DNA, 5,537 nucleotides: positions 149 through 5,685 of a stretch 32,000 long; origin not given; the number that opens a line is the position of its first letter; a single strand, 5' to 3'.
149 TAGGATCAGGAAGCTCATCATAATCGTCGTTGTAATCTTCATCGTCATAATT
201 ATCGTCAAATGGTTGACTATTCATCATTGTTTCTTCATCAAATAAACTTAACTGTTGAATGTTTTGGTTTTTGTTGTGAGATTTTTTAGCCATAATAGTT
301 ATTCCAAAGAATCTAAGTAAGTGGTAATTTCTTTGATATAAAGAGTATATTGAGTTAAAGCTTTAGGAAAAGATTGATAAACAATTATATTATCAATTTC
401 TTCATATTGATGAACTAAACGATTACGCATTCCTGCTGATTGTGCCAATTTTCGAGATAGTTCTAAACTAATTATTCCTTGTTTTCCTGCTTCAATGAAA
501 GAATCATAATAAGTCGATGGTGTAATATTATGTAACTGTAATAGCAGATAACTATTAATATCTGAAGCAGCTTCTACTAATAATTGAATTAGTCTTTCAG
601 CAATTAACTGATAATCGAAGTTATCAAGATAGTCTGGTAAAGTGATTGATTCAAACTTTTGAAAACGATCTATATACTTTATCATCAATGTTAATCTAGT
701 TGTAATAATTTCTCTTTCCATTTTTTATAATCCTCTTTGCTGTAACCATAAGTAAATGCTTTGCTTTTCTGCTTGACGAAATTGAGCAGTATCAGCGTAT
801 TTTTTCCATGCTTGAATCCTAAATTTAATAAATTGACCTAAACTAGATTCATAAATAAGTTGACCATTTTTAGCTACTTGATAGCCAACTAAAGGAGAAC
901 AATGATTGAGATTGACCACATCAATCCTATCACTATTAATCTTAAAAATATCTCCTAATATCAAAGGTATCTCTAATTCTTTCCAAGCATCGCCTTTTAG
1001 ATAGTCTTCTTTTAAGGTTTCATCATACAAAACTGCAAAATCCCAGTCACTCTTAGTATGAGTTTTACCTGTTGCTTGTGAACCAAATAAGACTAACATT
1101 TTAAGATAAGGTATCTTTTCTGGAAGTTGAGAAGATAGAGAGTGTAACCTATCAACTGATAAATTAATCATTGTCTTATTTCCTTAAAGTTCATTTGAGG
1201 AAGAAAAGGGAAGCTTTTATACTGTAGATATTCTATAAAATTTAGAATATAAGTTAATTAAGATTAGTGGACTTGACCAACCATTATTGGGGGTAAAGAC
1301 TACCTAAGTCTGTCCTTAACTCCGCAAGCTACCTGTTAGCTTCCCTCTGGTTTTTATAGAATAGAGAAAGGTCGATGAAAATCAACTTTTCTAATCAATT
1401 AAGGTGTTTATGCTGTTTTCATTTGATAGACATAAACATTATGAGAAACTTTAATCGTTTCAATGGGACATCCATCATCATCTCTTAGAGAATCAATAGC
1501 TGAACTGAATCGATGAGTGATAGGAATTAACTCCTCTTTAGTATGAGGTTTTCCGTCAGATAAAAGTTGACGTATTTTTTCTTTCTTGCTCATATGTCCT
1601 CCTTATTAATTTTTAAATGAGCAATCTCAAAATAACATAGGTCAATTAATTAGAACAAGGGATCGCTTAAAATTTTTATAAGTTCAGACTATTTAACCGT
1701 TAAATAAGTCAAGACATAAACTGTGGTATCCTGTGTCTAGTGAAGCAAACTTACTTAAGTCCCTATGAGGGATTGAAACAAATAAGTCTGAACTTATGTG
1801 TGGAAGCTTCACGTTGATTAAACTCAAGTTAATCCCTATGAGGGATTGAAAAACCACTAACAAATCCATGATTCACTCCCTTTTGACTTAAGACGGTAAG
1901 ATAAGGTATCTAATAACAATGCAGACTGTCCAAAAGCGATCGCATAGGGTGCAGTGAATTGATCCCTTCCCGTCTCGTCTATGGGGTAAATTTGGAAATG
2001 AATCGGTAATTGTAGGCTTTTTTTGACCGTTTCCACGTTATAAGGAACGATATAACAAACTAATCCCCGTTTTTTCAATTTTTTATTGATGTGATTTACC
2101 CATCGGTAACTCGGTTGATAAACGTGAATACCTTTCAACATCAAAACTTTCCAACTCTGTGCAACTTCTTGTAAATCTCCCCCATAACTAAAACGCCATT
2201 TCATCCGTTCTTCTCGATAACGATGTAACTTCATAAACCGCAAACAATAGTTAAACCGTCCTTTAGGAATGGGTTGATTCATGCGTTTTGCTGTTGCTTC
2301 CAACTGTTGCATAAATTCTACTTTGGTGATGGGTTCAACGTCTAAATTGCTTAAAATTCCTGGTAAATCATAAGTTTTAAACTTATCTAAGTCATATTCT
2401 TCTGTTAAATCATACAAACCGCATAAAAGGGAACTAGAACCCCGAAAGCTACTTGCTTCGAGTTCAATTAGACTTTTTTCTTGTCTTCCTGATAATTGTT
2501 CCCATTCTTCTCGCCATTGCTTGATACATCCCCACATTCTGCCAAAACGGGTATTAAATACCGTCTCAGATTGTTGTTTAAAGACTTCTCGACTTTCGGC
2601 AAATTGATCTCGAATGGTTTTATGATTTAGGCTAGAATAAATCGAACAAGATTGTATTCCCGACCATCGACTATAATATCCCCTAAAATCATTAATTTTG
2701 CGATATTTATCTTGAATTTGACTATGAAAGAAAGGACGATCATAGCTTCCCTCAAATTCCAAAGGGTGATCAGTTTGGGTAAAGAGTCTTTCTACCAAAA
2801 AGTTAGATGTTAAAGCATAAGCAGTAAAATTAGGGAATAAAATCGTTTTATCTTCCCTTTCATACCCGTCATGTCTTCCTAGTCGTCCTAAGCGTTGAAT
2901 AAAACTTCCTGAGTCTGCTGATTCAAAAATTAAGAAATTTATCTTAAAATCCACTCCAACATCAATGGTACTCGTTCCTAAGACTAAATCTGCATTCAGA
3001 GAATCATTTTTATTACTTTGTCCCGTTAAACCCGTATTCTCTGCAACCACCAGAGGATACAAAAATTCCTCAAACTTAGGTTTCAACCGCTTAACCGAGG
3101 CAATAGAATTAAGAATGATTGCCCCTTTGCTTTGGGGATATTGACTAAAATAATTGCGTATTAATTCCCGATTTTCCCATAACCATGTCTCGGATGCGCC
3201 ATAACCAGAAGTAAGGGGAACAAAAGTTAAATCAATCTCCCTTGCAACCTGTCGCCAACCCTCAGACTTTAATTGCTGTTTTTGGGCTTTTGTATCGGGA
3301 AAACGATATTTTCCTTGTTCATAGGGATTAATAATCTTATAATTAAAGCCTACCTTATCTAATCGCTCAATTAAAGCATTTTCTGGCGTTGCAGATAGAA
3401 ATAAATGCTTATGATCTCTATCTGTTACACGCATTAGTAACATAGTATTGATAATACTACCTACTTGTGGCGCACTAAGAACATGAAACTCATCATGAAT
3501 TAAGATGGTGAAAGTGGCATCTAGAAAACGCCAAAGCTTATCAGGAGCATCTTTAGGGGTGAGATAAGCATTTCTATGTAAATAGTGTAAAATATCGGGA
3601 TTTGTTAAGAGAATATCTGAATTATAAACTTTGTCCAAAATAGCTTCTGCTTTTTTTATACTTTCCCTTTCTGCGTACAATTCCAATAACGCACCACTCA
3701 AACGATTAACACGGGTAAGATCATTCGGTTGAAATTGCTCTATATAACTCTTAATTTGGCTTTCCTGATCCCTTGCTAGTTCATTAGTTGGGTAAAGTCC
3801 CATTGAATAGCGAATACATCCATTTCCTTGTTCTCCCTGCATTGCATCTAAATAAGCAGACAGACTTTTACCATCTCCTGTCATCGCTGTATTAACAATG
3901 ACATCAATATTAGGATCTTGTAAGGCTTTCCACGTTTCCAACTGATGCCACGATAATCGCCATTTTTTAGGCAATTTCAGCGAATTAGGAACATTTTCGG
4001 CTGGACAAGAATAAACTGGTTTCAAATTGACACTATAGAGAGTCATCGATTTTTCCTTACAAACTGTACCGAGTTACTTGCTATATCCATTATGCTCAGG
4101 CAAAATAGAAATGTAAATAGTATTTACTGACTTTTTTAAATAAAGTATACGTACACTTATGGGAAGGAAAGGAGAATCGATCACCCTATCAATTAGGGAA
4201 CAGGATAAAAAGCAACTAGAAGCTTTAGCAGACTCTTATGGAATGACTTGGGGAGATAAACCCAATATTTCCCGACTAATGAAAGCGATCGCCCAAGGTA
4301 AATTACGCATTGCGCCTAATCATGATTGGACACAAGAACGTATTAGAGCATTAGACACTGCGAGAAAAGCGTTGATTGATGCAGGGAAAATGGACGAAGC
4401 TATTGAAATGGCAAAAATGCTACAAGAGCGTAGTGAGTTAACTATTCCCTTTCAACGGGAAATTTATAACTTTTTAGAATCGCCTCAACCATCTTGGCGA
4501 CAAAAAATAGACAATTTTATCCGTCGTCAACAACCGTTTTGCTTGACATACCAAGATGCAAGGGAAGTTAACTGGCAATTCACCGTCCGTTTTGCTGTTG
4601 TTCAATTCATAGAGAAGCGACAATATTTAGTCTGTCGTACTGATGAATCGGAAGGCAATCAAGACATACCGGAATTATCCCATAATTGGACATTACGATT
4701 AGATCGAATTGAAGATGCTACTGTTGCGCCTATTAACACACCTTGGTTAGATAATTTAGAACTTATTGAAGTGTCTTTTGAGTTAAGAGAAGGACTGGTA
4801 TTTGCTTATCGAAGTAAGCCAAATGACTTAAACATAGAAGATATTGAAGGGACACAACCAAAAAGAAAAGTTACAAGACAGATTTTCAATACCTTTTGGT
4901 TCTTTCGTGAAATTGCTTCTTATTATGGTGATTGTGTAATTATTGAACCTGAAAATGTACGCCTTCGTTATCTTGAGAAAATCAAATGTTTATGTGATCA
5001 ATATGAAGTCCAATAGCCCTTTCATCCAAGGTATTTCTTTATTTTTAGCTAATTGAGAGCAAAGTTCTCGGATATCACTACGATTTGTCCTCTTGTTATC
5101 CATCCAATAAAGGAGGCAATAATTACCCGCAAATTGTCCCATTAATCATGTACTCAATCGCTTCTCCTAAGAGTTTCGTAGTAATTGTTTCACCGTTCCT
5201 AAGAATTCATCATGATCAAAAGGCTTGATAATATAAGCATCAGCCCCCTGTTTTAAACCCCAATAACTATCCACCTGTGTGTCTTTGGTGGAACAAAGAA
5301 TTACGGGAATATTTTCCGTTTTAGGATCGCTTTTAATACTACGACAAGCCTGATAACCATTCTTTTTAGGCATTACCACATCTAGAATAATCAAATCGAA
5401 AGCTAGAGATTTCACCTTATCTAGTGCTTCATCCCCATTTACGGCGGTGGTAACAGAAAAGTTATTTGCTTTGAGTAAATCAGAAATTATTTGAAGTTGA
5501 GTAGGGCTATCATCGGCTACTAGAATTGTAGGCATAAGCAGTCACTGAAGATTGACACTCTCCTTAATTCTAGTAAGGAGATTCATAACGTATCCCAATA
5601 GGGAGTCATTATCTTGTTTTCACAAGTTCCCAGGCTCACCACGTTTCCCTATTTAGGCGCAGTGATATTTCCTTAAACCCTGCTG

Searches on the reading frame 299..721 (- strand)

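Call 62: search_protein_families(library=pfam, proteins=[window:299-721:-], max_evalue=0.00001)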
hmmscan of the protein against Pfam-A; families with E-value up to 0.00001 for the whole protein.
window:299-721:- (140 aa): 1 family
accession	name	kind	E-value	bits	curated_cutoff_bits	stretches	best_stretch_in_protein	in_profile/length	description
PF01934.22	HepT-like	-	3.3e-23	82.1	23.5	1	13-132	1-120/120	Ribonuclease HepT-like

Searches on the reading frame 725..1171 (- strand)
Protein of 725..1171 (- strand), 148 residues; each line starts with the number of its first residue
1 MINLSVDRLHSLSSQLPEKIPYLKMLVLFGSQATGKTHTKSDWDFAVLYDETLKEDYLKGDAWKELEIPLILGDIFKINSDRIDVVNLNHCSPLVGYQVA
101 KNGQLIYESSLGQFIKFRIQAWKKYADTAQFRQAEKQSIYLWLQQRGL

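Call 62: search_protein_families(library=pfam, proteins=[window:725-1171:-], max_evalue=0.00001)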
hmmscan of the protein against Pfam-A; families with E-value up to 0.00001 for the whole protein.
window:725-1171:- (148 aa): 2 families
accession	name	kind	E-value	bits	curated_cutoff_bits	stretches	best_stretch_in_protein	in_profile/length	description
PF18765.7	Polbeta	-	2.9e-15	56.6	26.9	1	21-109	11-90/93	Polymerase beta, Nucleotidyltransferase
PF01909.29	NTP_transf_2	-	2.2e-07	31.6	21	1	15-68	7-54/93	Nucleotidyltransferase domain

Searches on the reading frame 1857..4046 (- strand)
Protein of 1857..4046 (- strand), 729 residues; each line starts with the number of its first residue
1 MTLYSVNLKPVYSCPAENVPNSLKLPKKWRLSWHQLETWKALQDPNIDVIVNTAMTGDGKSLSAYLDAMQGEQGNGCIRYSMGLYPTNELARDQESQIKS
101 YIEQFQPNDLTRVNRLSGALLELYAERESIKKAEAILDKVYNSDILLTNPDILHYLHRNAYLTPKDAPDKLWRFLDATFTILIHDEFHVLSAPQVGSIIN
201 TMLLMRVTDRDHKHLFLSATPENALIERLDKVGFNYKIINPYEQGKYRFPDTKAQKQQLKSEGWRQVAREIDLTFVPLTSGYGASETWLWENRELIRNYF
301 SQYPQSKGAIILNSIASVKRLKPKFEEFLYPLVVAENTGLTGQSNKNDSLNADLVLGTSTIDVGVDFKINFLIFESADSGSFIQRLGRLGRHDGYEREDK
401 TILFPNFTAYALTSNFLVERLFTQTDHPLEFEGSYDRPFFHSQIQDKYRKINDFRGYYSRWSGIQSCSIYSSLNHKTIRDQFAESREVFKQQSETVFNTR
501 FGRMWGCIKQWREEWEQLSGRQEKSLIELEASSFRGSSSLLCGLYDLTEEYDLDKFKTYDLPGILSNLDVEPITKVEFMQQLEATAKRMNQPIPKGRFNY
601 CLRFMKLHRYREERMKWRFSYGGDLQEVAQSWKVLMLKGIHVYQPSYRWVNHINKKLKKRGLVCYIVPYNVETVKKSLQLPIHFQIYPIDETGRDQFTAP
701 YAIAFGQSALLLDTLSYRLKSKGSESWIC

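Call 62: search_protein_families(library=pfam, proteins=[window:1857-4046:-], max_evalue=0.00001)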
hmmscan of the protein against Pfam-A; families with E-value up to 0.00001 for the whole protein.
window:1857-4046:- (729 aa): 2 families
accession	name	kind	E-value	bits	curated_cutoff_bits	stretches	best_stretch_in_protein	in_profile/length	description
PF00270.35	DEAD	-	9.7e-11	42.1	26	1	34-223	3-162/167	DEAD/DEAH box helicase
PF22590.2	Cas3-like_C_2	-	3e-07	31.1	27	1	346-393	58-105/106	CRISPR-associated nuclease/helicase Cas3, C-terminal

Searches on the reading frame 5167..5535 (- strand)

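Call 62: search_protein_families(library=pfam, proteins=[window:5167-5535:-], max_evalue=0.00001)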
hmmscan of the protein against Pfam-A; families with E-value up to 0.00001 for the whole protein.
window:5167-5535:- (122 aa): 1 family
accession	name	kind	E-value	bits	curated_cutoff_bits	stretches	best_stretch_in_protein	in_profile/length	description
PF00072.30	Response_reg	-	1.4e-26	93.2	30.2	1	4-115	1-110/111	Response regulator receiver domain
